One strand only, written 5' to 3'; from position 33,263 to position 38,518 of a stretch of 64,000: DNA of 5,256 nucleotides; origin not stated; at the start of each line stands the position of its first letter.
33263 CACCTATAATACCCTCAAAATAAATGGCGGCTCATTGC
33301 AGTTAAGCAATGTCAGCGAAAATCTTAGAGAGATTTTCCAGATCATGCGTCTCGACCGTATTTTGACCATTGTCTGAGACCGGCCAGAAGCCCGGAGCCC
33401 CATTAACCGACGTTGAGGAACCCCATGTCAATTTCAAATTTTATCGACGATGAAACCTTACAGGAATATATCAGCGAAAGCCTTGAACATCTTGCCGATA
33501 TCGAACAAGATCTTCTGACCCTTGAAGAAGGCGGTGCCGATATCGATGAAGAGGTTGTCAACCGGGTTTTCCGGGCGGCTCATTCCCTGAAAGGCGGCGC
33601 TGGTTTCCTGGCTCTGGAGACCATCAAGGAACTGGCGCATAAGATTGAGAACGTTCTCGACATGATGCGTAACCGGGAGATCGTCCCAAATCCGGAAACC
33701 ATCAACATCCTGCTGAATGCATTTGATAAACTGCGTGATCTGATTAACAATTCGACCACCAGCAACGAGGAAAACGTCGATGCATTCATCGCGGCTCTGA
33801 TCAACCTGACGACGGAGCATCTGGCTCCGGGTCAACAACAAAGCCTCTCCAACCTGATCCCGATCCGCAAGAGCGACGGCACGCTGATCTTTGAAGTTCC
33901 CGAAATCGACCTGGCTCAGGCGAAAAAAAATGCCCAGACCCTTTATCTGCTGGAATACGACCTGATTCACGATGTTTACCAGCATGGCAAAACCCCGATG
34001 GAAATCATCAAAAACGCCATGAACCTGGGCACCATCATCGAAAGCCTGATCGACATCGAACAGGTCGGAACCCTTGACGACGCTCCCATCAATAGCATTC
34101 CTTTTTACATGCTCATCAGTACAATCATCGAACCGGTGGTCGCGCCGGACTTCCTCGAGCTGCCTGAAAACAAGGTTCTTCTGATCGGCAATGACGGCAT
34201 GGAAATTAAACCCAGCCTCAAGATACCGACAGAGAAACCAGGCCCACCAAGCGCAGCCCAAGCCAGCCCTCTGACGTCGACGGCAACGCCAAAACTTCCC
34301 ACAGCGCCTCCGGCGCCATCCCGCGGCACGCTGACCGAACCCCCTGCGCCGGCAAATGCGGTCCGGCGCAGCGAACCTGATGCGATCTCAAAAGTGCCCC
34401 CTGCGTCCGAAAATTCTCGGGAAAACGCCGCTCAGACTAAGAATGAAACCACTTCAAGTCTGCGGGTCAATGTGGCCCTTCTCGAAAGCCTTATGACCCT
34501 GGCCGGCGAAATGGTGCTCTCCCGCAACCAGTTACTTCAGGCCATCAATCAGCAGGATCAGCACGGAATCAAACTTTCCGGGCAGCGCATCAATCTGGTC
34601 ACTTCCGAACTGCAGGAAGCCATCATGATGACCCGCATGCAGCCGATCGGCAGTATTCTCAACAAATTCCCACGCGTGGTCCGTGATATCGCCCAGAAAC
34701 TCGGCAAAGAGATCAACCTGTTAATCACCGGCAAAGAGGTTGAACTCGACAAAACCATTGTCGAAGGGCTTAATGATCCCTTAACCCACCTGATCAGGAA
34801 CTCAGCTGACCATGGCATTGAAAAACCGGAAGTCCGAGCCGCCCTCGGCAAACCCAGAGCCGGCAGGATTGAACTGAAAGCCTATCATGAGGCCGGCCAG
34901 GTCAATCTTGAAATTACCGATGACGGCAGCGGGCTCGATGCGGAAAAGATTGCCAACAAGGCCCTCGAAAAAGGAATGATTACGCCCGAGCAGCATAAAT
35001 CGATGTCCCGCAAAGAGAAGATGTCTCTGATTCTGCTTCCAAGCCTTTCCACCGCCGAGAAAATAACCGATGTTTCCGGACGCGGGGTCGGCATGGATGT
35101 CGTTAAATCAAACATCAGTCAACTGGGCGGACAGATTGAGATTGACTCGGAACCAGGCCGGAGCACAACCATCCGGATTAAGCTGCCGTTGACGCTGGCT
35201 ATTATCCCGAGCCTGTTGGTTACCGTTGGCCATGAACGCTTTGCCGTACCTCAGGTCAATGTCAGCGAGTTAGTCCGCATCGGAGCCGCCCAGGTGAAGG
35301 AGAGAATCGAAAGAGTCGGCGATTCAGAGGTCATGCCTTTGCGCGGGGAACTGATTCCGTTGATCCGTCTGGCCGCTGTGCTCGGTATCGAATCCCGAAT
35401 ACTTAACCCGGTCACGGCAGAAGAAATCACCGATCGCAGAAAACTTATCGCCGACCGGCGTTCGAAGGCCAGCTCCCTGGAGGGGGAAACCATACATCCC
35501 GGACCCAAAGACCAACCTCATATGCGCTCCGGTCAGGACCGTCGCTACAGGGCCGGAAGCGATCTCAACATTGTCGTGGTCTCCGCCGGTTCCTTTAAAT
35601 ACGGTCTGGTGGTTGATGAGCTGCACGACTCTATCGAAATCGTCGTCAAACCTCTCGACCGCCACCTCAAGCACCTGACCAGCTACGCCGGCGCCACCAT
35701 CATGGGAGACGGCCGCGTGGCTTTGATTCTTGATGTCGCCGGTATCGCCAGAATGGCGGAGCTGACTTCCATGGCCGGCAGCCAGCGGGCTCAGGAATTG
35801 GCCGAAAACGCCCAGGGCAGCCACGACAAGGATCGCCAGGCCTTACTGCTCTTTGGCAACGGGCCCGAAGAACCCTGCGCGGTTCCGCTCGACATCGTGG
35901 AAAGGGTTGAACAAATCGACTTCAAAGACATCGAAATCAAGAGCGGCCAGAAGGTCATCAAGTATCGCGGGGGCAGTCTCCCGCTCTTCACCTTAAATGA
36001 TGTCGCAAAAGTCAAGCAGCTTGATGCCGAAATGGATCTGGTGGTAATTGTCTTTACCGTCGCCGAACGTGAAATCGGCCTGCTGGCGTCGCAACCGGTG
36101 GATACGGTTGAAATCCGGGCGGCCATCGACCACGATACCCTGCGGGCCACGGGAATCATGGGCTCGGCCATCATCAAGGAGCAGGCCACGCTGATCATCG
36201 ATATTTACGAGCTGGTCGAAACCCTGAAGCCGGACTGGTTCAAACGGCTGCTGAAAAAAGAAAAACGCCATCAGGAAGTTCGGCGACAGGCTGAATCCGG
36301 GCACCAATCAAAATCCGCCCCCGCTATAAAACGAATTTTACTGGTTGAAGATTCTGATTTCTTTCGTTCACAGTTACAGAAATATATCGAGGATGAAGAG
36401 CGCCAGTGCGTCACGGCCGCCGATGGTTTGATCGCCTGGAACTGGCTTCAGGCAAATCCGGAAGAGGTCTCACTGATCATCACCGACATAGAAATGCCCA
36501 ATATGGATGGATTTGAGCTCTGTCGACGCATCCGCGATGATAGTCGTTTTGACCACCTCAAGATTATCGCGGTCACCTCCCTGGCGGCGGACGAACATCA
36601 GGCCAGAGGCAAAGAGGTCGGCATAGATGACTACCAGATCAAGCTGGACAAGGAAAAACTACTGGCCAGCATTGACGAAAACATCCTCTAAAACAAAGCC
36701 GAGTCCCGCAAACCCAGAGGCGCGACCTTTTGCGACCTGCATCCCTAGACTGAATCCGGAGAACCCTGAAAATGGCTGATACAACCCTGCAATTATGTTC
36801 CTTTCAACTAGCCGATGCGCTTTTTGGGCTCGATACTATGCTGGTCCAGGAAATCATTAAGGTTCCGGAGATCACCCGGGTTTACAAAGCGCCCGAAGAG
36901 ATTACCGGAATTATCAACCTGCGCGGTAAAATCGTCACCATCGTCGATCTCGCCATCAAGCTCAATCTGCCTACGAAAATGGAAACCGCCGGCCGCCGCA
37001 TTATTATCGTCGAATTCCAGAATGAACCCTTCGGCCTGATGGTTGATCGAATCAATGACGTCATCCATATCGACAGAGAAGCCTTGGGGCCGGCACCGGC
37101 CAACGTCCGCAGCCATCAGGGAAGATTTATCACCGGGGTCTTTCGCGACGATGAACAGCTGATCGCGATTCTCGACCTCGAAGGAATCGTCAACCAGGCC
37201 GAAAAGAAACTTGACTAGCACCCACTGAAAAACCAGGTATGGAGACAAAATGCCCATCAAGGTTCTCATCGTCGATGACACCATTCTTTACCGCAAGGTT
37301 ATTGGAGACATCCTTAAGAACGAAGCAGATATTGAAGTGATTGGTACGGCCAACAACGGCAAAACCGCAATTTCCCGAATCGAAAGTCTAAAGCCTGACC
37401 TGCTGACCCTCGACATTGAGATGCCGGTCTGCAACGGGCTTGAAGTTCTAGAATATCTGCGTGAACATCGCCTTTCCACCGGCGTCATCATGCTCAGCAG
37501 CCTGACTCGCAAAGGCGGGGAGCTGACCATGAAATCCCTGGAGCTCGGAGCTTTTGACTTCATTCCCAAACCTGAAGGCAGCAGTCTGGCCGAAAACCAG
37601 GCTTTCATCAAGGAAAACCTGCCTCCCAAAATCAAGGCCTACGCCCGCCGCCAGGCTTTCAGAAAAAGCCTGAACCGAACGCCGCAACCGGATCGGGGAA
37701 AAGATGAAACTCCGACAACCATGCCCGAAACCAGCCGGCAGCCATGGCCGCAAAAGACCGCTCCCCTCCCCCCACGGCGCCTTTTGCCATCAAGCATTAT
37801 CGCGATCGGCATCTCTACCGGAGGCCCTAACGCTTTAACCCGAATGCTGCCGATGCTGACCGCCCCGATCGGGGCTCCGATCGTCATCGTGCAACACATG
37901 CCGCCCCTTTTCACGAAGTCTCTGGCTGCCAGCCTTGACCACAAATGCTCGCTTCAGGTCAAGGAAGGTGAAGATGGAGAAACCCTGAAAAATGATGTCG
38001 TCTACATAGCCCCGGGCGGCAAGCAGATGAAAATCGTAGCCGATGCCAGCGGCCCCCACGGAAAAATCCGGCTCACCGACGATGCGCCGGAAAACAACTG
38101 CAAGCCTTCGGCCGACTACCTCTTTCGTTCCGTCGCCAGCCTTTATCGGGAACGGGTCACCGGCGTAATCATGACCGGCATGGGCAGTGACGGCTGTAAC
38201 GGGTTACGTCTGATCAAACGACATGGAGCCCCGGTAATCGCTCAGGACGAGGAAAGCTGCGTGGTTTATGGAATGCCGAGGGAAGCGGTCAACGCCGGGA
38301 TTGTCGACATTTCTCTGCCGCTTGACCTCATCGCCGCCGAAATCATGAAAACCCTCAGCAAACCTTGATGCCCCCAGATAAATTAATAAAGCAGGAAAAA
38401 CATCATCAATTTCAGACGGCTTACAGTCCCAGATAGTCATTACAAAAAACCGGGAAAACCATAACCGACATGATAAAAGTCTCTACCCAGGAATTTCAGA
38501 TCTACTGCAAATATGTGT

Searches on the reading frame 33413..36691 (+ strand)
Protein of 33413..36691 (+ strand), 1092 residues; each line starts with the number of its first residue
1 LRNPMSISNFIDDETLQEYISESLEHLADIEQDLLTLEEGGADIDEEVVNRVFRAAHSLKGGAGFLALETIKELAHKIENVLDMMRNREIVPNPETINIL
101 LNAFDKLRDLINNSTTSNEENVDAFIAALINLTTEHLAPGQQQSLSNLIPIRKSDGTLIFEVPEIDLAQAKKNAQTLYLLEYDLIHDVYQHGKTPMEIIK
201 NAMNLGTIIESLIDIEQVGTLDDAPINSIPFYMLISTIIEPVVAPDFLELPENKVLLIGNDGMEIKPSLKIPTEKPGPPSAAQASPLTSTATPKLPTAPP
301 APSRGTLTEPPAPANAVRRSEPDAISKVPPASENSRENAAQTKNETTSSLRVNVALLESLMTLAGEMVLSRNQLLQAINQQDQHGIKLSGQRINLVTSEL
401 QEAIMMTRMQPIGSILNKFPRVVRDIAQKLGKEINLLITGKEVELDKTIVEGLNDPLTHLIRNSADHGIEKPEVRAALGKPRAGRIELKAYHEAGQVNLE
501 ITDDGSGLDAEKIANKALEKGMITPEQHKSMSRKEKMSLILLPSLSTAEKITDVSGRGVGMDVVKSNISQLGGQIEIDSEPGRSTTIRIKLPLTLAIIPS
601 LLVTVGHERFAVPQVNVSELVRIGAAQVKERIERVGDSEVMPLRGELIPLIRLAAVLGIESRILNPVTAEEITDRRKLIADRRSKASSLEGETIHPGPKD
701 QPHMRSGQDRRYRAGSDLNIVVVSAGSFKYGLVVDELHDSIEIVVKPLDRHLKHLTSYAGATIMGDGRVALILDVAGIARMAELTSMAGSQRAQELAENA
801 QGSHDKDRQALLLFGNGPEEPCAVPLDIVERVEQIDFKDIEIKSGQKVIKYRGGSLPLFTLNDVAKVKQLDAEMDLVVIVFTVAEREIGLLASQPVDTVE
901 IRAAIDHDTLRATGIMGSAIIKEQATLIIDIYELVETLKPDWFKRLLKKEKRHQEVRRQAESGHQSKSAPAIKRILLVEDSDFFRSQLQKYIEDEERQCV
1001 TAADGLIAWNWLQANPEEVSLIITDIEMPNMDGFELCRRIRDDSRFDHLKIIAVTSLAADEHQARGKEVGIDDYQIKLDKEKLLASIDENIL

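Call 96: search_protein_families(library=pfam, proteins=[window:33413-36691:+], max_evalue=0.00001)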
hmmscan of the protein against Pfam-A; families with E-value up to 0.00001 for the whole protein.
window:33413-36691:+ (1092 aa): 5 families
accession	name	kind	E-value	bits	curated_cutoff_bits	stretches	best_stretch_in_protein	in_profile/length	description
PF01584.24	CheW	-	1.2e-31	109.7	23.5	3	715-781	66-136/138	CheW-like domain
PF00072.30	Response_reg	-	2.4e-20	73.2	30.2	1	975-1087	1-110/111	Response regulator receiver domain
PF02518.31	HATPase_c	-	1e-16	61.8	26.4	1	455-594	4-110/111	Histidine kinase-, DNA gyrase B-, and HSP90-like ATPase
PF01627.28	Hpt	-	1.7e-16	60.7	24.6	1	15-109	2-83/84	Hpt domain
PF02895.20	H-kinase_dim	-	2.8e-09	37.7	23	1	348-406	2-67/68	Signal transducing histidine kinase, homodimeric domain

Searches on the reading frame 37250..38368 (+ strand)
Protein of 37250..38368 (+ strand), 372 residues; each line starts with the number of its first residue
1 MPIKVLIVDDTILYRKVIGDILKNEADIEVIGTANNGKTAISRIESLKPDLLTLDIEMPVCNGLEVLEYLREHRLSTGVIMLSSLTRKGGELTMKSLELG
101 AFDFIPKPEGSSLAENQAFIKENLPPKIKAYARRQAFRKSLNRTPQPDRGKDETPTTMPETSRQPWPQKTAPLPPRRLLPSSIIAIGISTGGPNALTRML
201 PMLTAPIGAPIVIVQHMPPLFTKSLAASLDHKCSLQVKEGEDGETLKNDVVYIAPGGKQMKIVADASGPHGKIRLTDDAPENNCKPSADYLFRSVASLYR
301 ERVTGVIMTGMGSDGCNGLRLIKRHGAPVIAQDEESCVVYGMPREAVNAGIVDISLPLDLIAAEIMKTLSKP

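Call 96: search_protein_families(library=pfam, proteins=[window:37250-38368:+], max_evalue=0.00001)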
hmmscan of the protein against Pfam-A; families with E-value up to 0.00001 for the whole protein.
window:37250-38368:+ (372 aa): 2 families
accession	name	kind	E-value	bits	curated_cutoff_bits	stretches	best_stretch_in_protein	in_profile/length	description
PF01339.22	CheB_methylest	-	6.1e-65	218.6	24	1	184-365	1-174/174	CheB methylesterase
PF00072.30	Response_reg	-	6.4e-23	81.5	30.2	1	5-110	1-102/111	Response regulator receiver domain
